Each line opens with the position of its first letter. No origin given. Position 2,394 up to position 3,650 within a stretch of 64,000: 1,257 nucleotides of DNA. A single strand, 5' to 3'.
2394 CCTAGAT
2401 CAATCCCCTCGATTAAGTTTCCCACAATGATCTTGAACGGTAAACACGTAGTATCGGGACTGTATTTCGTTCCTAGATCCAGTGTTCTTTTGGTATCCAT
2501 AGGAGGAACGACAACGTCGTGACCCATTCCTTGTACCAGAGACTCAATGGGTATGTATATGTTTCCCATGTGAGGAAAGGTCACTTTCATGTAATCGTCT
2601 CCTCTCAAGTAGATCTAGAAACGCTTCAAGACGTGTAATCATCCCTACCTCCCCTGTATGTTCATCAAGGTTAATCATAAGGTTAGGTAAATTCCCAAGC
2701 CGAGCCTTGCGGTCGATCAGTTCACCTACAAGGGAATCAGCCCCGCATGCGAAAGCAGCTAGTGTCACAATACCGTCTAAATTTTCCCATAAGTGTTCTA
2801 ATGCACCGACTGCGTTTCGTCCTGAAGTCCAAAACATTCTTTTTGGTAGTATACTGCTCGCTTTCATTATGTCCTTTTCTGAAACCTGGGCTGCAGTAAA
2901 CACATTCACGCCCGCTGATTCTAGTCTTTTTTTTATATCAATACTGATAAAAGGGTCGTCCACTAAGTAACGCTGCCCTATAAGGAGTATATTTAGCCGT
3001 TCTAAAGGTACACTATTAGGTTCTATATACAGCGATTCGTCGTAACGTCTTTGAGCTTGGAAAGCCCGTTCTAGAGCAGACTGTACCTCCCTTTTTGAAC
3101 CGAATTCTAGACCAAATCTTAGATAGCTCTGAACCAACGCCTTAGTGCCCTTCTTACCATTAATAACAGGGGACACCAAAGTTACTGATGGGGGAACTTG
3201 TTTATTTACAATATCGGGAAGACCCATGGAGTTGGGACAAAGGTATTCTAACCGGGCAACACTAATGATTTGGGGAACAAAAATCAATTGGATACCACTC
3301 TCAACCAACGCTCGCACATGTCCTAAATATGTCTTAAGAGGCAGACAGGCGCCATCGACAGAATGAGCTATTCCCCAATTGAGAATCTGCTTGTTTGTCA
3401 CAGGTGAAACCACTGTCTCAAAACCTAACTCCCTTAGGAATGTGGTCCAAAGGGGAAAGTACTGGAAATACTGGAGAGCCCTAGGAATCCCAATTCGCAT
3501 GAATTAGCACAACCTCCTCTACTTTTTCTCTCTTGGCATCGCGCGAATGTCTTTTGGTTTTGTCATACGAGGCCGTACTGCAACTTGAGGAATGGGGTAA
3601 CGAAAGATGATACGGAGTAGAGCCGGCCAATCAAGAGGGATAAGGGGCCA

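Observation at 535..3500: Split three-gene module: HgdC-type ATPase activase plus two tandem paralogous DUF2229-like partners of unknown substrate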

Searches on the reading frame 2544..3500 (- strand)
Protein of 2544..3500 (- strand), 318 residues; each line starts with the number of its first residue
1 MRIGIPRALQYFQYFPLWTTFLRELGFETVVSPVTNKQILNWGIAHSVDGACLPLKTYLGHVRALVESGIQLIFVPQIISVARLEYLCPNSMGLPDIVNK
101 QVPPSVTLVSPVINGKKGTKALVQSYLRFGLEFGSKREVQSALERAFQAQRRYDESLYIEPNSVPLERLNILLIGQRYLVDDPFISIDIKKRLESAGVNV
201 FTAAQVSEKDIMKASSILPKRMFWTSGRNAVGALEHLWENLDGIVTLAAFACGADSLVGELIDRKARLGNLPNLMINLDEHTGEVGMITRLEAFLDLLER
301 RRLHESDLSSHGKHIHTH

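Call 3: search_protein_families(library=pfam, proteins=[window:2544-3500:-], max_evalue=0.01)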
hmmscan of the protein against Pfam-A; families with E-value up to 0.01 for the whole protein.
window:2544-3500:- (318 aa): 1 family
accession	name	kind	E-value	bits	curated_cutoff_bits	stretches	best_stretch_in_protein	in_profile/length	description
PF09989.15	DUF2229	-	2.2e-47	162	29.4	1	2-203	1-215/218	CoA enzyme activase uncharacterised domain (DUF2229)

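Call 4: search_protein_families(library=ncbifam, proteins=[window:2544-3500:-], max_evalue=0.01)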
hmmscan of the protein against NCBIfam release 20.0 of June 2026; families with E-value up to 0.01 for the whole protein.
window:2544-3500:- (318 aa): 0 families

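Call 10: find_homologous_proteins(query=window:2544-3500:-, max_evalue=0.001)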
Query window:2544-3500:- (318 aa): 120 proteins with E <= 0.001 among 3335 candidates.
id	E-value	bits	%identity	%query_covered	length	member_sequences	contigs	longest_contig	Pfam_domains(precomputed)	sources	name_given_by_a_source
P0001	9.4e-207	704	99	100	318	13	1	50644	PF09989.16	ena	-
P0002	1.5e-128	447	73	86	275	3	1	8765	PF09989.16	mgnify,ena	mgnify:CR=1 FL=1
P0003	5.1e-99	350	51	95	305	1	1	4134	PF09989.16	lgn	-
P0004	1.4e-85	306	50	90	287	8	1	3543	PF09989.16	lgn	-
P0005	1.9e-83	299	50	86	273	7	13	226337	PF09989.16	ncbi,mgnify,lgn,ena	mgnify:CR=1 FL=1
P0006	4.8e-81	291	47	92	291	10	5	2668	PF09989.16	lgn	-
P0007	2.0e-80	289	48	94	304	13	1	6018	PF09989.16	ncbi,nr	ncbi:MAG: acyl-CoA dehydratase activase-related protein [Bacillota bacterium]|nr:acyl-CoA dehydratas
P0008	2.8e-80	288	46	94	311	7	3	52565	PF09989.16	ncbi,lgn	-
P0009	3.1e-80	288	46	94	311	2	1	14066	PF09989.16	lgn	-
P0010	1.9e-77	279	44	92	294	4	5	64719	PF09989.16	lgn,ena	-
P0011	2.3e-76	275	41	98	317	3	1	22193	PF09989.16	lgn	-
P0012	3.7e-76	275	44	94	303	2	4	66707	PF06050.20,PF09989.16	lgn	-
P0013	1.7e-75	273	49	83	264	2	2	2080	PF09989.16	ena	-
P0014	5.2e-75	271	40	98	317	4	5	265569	PF09989.16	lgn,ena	-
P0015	1.9e-74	269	48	81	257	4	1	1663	PF09989.16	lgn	-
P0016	2.8e-73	265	47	87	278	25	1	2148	PF09989.16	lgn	-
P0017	5.2e-70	255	43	94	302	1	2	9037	PF09989.16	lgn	-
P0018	1.7e-67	246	39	98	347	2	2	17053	PF06050.20,PF09989.16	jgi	-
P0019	4.2e-67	245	42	95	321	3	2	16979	PF06050.20,PF09989.16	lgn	-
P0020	3.2e-65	239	40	98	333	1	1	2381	PF06050.20,PF09989.16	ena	-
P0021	6.6e-65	238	39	98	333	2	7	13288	PF06050.20,PF09989.16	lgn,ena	-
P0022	8.7e-65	237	34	95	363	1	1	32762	PF09989.16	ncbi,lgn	ncbi:MAG: acyl-CoA dehydratase activase-related protein [Halanaerobiales bacterium]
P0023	1.9e-64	236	39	97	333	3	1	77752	PF06050.20,PF09989.16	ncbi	-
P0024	4.0e-64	235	40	94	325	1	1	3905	PF06050.20,PF09989.16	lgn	-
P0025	6.4e-64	235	40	98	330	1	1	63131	PF06050.20,PF09989.16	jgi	-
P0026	8.1e-64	234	39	95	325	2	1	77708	PF06050.20,PF09989.16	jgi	jgi:predicted nucleotide-binding protein (sugar kinase/HSP70/actin superfamily)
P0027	1.3e-63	234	38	98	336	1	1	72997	PF06050.20,PF09989.16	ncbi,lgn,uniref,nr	ncbi:acyl-CoA dehydratase activase-related protein [Thermosediminibacter litoriperuensis]|uniref:Put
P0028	2.2e-63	233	39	98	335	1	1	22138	PF06050.20,PF09989.16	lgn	-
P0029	8.3e-63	231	39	97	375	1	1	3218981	PF09989.16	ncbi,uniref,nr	ncbi:acyl-CoA dehydratase activase-related protein [Heliorestis convoluta]|uniref:DUF2229 domain-con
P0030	1.6e-61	227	38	98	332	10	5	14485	PF06050.20,PF09989.16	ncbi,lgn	-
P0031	2.3e-61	226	40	95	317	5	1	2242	PF09989.16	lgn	-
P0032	4.0e-61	225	40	95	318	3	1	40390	PF06050.20,PF09989.16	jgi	jgi:predicted nucleotide-binding protein (sugar kinase/HSP70/actin superfamily)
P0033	4.8e-61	225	41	95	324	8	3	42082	PF09989.16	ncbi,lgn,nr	ncbi:MAG: hypothetical protein PWP58_285 [Bacillota bacterium]|nr:hypothetical protein [Bacillota ba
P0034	7.3e-61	224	39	98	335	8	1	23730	PF06050.20,PF09989.16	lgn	-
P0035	7.4e-61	224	38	97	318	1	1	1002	PF06050.20,PF09989.16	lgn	-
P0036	7.8e-61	224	42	95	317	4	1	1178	PF09989.16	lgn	-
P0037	1.1e-60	224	40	94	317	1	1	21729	PF09989.16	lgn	-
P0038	1.1e-60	224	38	95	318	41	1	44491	PF09989.16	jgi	-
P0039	4.3e-60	222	38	98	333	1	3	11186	PF06050.20,PF09989.16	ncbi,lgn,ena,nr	ncbi:MAG: hypothetical protein GX892_07820 [Thermoanaerobacteraceae bacterium]|nr:hypothetical prote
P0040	7.8e-60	221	37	97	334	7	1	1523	PF06050.20,PF09989.16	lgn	-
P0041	1.1e-59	221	37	98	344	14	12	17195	PF06050.20,PF09989.16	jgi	jgi:predicted nucleotide-binding protein (sugar kinase/HSP70/actin superfamily)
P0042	1.3e-59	220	38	98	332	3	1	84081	PF06050.20,PF09989.16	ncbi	-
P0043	2.0e-59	220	36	97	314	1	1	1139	PF06050.20,PF09989.16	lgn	-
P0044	2.1e-59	220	38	95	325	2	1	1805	PF06050.20,PF09989.16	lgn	-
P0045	2.8e-59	219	38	98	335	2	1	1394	PF06050.20,PF09989.16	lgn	-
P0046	4.1e-59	219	38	97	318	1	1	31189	PF06050.20,PF09989.16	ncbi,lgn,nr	ncbi:MAG: acyl-CoA dehydratase activase-related protein [Tissierellaceae bacterium]|nr:acyl-CoA dehy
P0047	1.2e-58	217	37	97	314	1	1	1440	PF06050.20,PF09989.16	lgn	-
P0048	2.0e-58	216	37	97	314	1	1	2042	PF06050.20,PF09989.16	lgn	-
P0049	1.1e-57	214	37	97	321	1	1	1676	PF06050.20,PF09989.16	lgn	-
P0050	2.1e-57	213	37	97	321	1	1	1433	PF06050.20,PF09989.16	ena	-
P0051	2.2e-54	203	36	97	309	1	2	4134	PF06050.20,PF09989.16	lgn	-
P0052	4.5e-54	202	31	100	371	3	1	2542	PF06050.20,PF09989.16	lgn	-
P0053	5.4e-53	199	38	96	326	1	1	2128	PF06050.20,PF09989.16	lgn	-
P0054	3.1e-51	193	36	95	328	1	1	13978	PF06050.20,PF09989.16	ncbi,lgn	ncbi:MAG: acyl-CoA dehydratase activase-related protein [Methylocystaceae bacterium]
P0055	5.2e-51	192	35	95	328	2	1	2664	PF06050.20,PF09989.16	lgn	-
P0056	1.7e-50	190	36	92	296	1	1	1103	PF06050.20,PF09989.16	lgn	-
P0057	6.8e-50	188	35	95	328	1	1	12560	PF09989.16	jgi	-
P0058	1.5e-48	184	37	95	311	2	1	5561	PF09989.16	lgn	-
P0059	5.4e-47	179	37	87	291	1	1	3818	PF09989.16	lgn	-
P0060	7.3e-47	178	35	95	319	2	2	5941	PF06050.20,PF09989.16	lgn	-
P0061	5.1e-46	176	36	95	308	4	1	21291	PF09989.16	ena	-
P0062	1.6e-45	174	36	95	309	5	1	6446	PF09989.16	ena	-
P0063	4.0e-45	173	36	95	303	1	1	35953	PF09989.16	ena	-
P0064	1.9e-44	171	34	95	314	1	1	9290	PF09989.16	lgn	-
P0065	6.5e-42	162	35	95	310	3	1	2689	PF06050.20,PF09989.16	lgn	-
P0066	2.4e-40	157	33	95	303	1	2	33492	PF09989.16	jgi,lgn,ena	-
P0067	3.2e-39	153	32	95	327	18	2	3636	PF06050.20,PF09989.16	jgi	jgi:predicted nucleotide-binding protein (sugar kinase/HSP70/actin superfamily)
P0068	2.4e-37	147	35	95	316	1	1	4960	PF09989.16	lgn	-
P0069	3.8e-37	147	32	98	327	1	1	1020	PF09989.16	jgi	jgi:predicted nucleotide-binding protein (sugar kinase/HSP70/actin superfamily)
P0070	5.0e-34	136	31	98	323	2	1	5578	PF09989.16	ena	-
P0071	8.5e-34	136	31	98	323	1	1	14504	PF09989.16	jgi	jgi:predicted nucleotide-binding protein (sugar kinase/HSP70/actin superfamily)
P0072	1.0e-19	89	28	97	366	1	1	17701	PF09989.16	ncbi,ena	-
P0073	2.2e-19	88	24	89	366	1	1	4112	PF09989.16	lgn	-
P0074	4.6e-17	81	25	89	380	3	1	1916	PF06050.20,PF09989.16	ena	-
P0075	1.8e-16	79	25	91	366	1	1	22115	PF09989.16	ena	-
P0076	2.3e-16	78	29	51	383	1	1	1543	PF09989.16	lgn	-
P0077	2.7e-16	78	25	93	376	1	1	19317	PF09989.16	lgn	-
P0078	5.7e-16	77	30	50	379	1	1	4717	PF09989.16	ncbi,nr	ncbi:MAG TPA: CoA protein activase, partial [Desulfosporosinus sp.]|nr:CoA protein activase [Desulfo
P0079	5.9e-16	77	30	50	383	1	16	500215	PF09989.16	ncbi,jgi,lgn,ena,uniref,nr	ncbi:acyl-CoA dehydratase activase-related protein [Desulfosporosinus sp. BICA1-9]|uniref:acyl-CoA d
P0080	5.9e-16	77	29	50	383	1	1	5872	PF09989.16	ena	-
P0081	9.6e-16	76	24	90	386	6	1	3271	PF09989.16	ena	-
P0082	2.2e-15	75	25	94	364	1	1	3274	PF09989.16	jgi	jgi:predicted nucleotide-binding protein (sugar kinase/HSP70/actin superfamily)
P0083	2.9e-15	75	24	90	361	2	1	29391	PF09989.16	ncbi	-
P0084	6.0e-15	74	22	90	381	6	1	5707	PF09989.16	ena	-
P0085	6.1e-15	74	25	84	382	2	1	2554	PF09989.16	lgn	-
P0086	7.2e-15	73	25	87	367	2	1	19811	PF09989.16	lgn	-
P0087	7.8e-15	73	25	91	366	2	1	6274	PF09989.16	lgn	-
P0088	8.5e-15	73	29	57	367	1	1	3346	PF09989.16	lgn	-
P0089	1.0e-14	73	26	94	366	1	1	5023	PF09989.16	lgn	-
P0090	1.1e-14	73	25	91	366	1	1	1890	PF09989.16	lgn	-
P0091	1.1e-14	73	25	92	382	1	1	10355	PF09989.16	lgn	-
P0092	1.5e-14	72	24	92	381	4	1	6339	PF06050.20,PF09989.16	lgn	-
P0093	3.8e-14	71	25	90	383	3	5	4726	PF09989.16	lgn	-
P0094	4.1e-14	71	25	95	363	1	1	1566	PF09989.16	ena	-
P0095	4.8e-14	71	23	89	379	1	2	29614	PF09989.16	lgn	-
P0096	4.9e-14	71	29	46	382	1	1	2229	PF09989.16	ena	-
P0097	6.8e-14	70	24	90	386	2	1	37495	PF09989.16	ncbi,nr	ncbi:MAG: acyl-CoA dehydratase activase-related protein [Bacillota bacterium]|nr:acyl-CoA dehydratas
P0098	7.8e-14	70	25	88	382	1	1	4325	PF09989.16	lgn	-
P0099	1.0e-13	70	24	89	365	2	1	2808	PF09989.16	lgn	-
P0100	1.0e-13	70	31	42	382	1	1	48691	PF09989.16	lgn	-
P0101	1.1e-13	69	25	92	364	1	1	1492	PF09989.16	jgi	-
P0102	1.9e-13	69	25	88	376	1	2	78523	PF09989.16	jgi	jgi:predicted nucleotide-binding protein (sugar kinase/HSP70/actin superfamily)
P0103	2.0e-13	69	24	92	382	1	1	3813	PF09989.16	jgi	jgi:predicted nucleotide-binding protein (sugar kinase/HSP70/actin superfamily)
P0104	3.0e-13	68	24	92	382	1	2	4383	PF09989.16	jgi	-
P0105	4.7e-13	67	23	95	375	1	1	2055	PF09989.16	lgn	-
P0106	5.3e-13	67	26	89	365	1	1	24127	PF09989.16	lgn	-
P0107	7.0e-13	67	24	92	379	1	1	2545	PF09989.16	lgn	-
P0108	7.5e-13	67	24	90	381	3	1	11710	PF06050.20,PF09989.16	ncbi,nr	ncbi:MAG: CoA protein activase [Desulfitobacterium sp.]|nr:CoA protein activase [Desulfitobacterium 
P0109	8.6e-13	67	24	88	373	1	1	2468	PF06050.20,PF09989.16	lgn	-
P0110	1.2e-12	66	24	89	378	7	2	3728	PF06050.20,PF09989.16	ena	-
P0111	1.5e-12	66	21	90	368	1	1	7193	PF09989.16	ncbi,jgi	jgi:predicted nucleotide-binding protein (sugar kinase/HSP70/actin superfamily)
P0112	1.6e-12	66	23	89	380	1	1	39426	PF09989.16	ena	-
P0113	1.7e-12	66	23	89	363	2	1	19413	PF09989.16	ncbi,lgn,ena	-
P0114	2.7e-12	65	24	91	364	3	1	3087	PF09989.16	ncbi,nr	ncbi:MAG: hypothetical protein BWY80_00741 [Firmicutes bacterium ADurb.Bin456]|nr:MAG: hypothetical 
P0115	2.8e-12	65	28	53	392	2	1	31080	PF09989.16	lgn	-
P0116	2.8e-12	65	23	89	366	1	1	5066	PF09989.16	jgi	jgi:predicted nucleotide-binding protein (sugar kinase/HSP70/actin superfamily)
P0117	3.7e-12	65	28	42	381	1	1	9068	PF06050.20,PF09989.16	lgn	-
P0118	8.1e-12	63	22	88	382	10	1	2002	PF09989.16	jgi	-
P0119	9.7e-12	63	25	89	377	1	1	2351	PF06050.20,PF09989.16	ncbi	-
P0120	3.4e-10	58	22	86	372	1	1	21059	PF09989.16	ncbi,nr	ncbi:MAG: CoA protein activase [Actinobacteria bacterium]|nr:CoA protein activase [Actinomycetota ba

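Call 11: search_solved_structures(query=window:2544-3500:-, max_evalue=10, show_alignments=2)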
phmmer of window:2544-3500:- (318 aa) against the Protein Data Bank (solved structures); distinct sequences matched with E-value up to 10: 2.
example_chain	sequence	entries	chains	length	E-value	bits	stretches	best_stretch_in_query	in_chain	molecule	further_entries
2lf6_A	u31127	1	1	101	0.66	12.7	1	135-210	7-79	Effector protein hopAB1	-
7yyl_C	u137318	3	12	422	1.5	11.6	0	240-298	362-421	Dehydratase family protein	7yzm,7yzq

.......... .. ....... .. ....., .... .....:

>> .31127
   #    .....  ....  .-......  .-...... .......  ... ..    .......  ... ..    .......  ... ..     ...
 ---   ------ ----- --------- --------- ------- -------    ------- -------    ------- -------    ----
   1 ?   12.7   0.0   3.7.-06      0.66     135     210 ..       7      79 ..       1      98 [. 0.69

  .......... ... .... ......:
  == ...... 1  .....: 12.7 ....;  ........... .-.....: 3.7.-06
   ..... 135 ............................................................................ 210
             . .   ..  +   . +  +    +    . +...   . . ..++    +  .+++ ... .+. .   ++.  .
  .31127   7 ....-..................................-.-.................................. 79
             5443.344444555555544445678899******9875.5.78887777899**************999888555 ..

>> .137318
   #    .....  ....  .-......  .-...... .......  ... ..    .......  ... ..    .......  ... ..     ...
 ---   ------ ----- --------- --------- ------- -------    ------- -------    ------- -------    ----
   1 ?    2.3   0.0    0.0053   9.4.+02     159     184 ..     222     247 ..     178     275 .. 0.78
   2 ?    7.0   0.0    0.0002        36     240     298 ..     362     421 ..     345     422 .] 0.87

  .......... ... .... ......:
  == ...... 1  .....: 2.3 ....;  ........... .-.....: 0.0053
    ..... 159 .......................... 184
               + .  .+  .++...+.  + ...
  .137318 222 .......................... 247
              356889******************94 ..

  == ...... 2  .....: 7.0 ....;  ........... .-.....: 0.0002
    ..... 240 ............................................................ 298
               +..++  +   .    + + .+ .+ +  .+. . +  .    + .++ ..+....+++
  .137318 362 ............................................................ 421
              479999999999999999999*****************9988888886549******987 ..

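Call 14: find_encoding_contigs(protein=P0029, flank=8000, max_places=2)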
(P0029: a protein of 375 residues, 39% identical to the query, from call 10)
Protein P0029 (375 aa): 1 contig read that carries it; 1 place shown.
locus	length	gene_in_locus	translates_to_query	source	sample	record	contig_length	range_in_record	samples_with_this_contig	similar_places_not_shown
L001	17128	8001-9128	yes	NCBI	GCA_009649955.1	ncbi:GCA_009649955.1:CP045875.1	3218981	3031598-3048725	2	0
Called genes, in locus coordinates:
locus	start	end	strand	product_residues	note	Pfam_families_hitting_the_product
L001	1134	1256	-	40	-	-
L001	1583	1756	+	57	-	-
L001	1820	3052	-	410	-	PF01609:DDE_Tnp_1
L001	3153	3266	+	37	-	-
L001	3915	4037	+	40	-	-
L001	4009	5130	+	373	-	PF07451:SpoVAD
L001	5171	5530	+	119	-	PF03862:SpoVAC_SpoVAEB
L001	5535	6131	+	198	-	PF14097:SpoVAE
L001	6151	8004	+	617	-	PF03323:GerA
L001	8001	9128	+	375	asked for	PF09989:DUF2229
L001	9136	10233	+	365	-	PF09989:DUF2229 (weak), PF06050:HGD-D (weak)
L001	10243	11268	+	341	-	PF01869:BcrAD_BadFG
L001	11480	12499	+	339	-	PF27663:Spore_coat_YutH, PF01636:APH (weak)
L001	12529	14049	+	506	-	PF27663:Spore_coat_YutH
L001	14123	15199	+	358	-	PF01636:APH, PF27663:Spore_coat_YutH, PF17667:Pkinase_fungal (weak)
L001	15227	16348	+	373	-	PF13439:Glyco_transf_4, PF20706:GT4-conflict, PF00534:Glycos_transf_1, PF13692:Glyco_trans_1_4, PF13524:Glyco_trans_1_2 (weak)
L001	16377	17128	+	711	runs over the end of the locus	-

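Call 15: find_encoding_contigs(protein=P0027, flank=8000, max_places=2)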
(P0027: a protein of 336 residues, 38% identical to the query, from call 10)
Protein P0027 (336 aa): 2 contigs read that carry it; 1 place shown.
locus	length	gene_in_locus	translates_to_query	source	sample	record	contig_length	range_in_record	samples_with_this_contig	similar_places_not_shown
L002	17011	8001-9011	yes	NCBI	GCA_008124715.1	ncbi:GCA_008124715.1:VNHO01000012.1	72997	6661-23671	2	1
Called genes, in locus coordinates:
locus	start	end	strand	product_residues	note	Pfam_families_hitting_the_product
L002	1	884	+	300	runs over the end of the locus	PF02899:Phage_int_SAM_1, PF13495:Phage_int_SAM_4 (weak), PF00589:Phage_integrase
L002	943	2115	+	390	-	PF00768:Peptidase_S11, PF13354:Beta-lactamase2, PF07943:PBP5_C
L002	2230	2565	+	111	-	PF01740:STAS, PF13466:STAS_2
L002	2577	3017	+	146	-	PF13581:HATPase_c_2, PF02518:HATPase_c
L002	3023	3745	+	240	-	PF04542:Sigma70_r2, PF04539:Sigma70_r3, PF04545:Sigma70_r4, PF08281:Sigma70_r4_2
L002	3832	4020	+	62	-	-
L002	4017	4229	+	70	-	PF07311:Dodecin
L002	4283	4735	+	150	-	PF03862:SpoVAC_SpoVAEB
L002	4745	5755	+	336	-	PF07451:SpoVAD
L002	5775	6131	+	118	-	PF03862:SpoVAC_SpoVAEB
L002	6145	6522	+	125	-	-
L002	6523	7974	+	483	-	PF03323:GerA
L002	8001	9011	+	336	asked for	PF09989:DUF2229, PF06050:HGD-D (weak)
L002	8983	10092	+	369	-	PF09989:DUF2229, PF06050:HGD-D (weak)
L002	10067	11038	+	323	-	PF01869:BcrAD_BadFG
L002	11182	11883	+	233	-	PF00318:Ribosomal_S2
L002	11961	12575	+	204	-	PF00889:EF_TS, PF25025:EF-Ts_N (faint)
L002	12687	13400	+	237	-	PF00696:AA_kinase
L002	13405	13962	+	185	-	PF01765:RRF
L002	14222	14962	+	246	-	PF01255:Prenyltransf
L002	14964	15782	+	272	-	PF01148:CTP_transf_1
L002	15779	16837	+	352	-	PF01594:AI-2E_transport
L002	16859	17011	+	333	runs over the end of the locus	PF02163:Peptidase_M50, PF13180:PDZ_2, PF00595:PDZ (faint), PF17820:PDZ_6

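Call 16: find_encoding_contigs(protein=P0005, flank=8000, max_places=3)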
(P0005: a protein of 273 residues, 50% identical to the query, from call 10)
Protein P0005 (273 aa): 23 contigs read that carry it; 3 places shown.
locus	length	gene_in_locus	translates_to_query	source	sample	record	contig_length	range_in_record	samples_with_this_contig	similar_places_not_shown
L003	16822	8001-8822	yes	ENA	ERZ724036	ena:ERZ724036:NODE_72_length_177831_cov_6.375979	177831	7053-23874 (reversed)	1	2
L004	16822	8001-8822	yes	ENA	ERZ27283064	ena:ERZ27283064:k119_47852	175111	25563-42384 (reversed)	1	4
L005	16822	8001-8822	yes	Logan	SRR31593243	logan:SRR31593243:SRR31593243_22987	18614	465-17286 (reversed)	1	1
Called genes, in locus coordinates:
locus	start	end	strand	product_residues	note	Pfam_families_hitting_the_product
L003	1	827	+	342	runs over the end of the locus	PF00154:RecA_N, PF08423:Rad51, PF06745:ATPase (weak), PF13481:AAA_25 (faint), PF27531:MT3502_N (weak), PF21096:RecA_C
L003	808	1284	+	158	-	PF21982:RecX_HTH1, PF02631:RecX_HTH2, PF21981:RecX_HTH3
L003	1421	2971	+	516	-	PF12072:RNase_Y_N, PF00013:KH_1 (weak), PF08668:HDOD (faint), PF01966:HD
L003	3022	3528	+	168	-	-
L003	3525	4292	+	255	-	PF00149:Metallophos, PF13277:YmdB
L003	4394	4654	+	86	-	PF04232:SpoVS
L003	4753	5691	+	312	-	PF01244:Peptidase_M19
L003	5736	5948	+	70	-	PF07311:Dodecin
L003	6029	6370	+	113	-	PF04020:Phage_holin_4_2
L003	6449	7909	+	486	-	PF03323:GerA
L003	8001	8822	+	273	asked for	PF09989:DUF2229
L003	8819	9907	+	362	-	PF09989:DUF2229 (faint), PF06050:HGD-D (faint)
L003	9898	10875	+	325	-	PF01869:BcrAD_BadFG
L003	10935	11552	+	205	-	PF02163:Peptidase_M50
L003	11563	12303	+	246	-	PF02616:SMC_ScpA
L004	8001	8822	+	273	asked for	PF09989:DUF2229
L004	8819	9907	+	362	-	PF09989:DUF2229 (faint)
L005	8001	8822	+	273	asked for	PF09989:DUF2229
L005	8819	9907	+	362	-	PF09989:DUF2229 (faint), PF06050:HGD-D (faint)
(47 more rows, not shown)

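Call 21: find_related_loci(query=A1, collection=genome_contigs, flank=8000)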
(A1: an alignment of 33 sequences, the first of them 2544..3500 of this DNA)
Query A1 (318 aa) in genome_contigs; peptide patterns used: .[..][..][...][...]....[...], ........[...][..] (x = any residue, [..] = any of these).
600 stretches matched a pattern (row limit reached: there are more); 588 encode a relative of the query (tblastn E <= 1e-3); the best 80 are kept; 80 distinct loci.
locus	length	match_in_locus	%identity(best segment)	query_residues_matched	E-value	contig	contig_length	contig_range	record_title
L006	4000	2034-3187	52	2-302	1e-101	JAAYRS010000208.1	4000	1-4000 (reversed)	MAG: Bacillota bacterium isolate AS23ysBPME_23 319335_AS23, whole genome shotgun sequence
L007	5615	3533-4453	44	1-306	2e-91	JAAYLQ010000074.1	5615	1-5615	MAG: Bacillota bacterium isolate AS15tlH2ME_94 33532_AS15, whole genome shotgun sequence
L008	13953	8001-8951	39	1-312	4e-83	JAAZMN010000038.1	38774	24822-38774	MAG: Bacillota bacterium isolate AS23ysBPME_69 31139_AS23, whole genome shotgun sequence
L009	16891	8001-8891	46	3-301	2e-80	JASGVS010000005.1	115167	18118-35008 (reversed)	MAG: Bacillota bacterium isolate MAG218_SZBP c_000000007178, whole genome shotgun sequence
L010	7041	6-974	43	3-302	2e-80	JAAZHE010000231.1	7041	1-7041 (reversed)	MAG: Bacillota bacterium isolate AS15tlH2ME_178 174467_AS15, whole genome shotgun sequence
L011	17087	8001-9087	41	1-315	1e-74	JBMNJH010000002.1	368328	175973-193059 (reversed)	MAG: Peptococcia bacterium isolate SBF912LR0HQ0160 contig_21304, whole genome shotgun sequence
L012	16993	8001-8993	38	1-313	1e-74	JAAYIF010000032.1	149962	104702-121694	MAG: Clostridia bacterium isolate AS09scLD_70 238624_AS09, whole genome shotgun sequence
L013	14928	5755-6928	37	3-318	2e-73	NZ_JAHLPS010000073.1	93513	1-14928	Caproiciproducens sp. MSJ-32 M.32_ctg000030, whole genome shotgun sequence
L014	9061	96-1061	39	1-302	2e-73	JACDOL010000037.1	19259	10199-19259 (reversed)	MAG: Desulfotomaculum sp. isolate GB_MAG20_002 c_000000002059, whole genome shotgun sequence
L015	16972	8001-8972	40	1-312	4e-73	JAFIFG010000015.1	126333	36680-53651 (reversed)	MAG: Clostridiaceae bacterium isolate coassembly_bin.26 k141_117742, whole genome shotgun sequence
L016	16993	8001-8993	38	2-316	2e-73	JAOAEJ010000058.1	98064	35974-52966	MAG: Clostridia bacterium isolate SKW257 k141_360344, whole genome shotgun sequence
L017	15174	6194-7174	39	2-312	4e-73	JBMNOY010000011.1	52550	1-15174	MAG: Syntrophomonadaceae bacterium isolate SBF912SR2HQ0010 scaffold_2534_c1, whole genome shotgun sequence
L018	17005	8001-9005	38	1-315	1e-72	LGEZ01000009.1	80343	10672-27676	MAG: Clostridia bacterium 41_269 MPF_scaffold_15, whole genome shotgun sequence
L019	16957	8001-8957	41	1-302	2e-72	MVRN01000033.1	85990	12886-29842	MAG: Pelotomaculum sp. PtaU1.Bin035 A4E55_contig000033, whole genome shotgun sequence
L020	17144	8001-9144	38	2-315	1e-71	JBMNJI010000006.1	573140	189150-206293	MAG: Peptococcia bacterium isolate SBF912LR0HQ0154 contig_27203, whole genome shotgun sequence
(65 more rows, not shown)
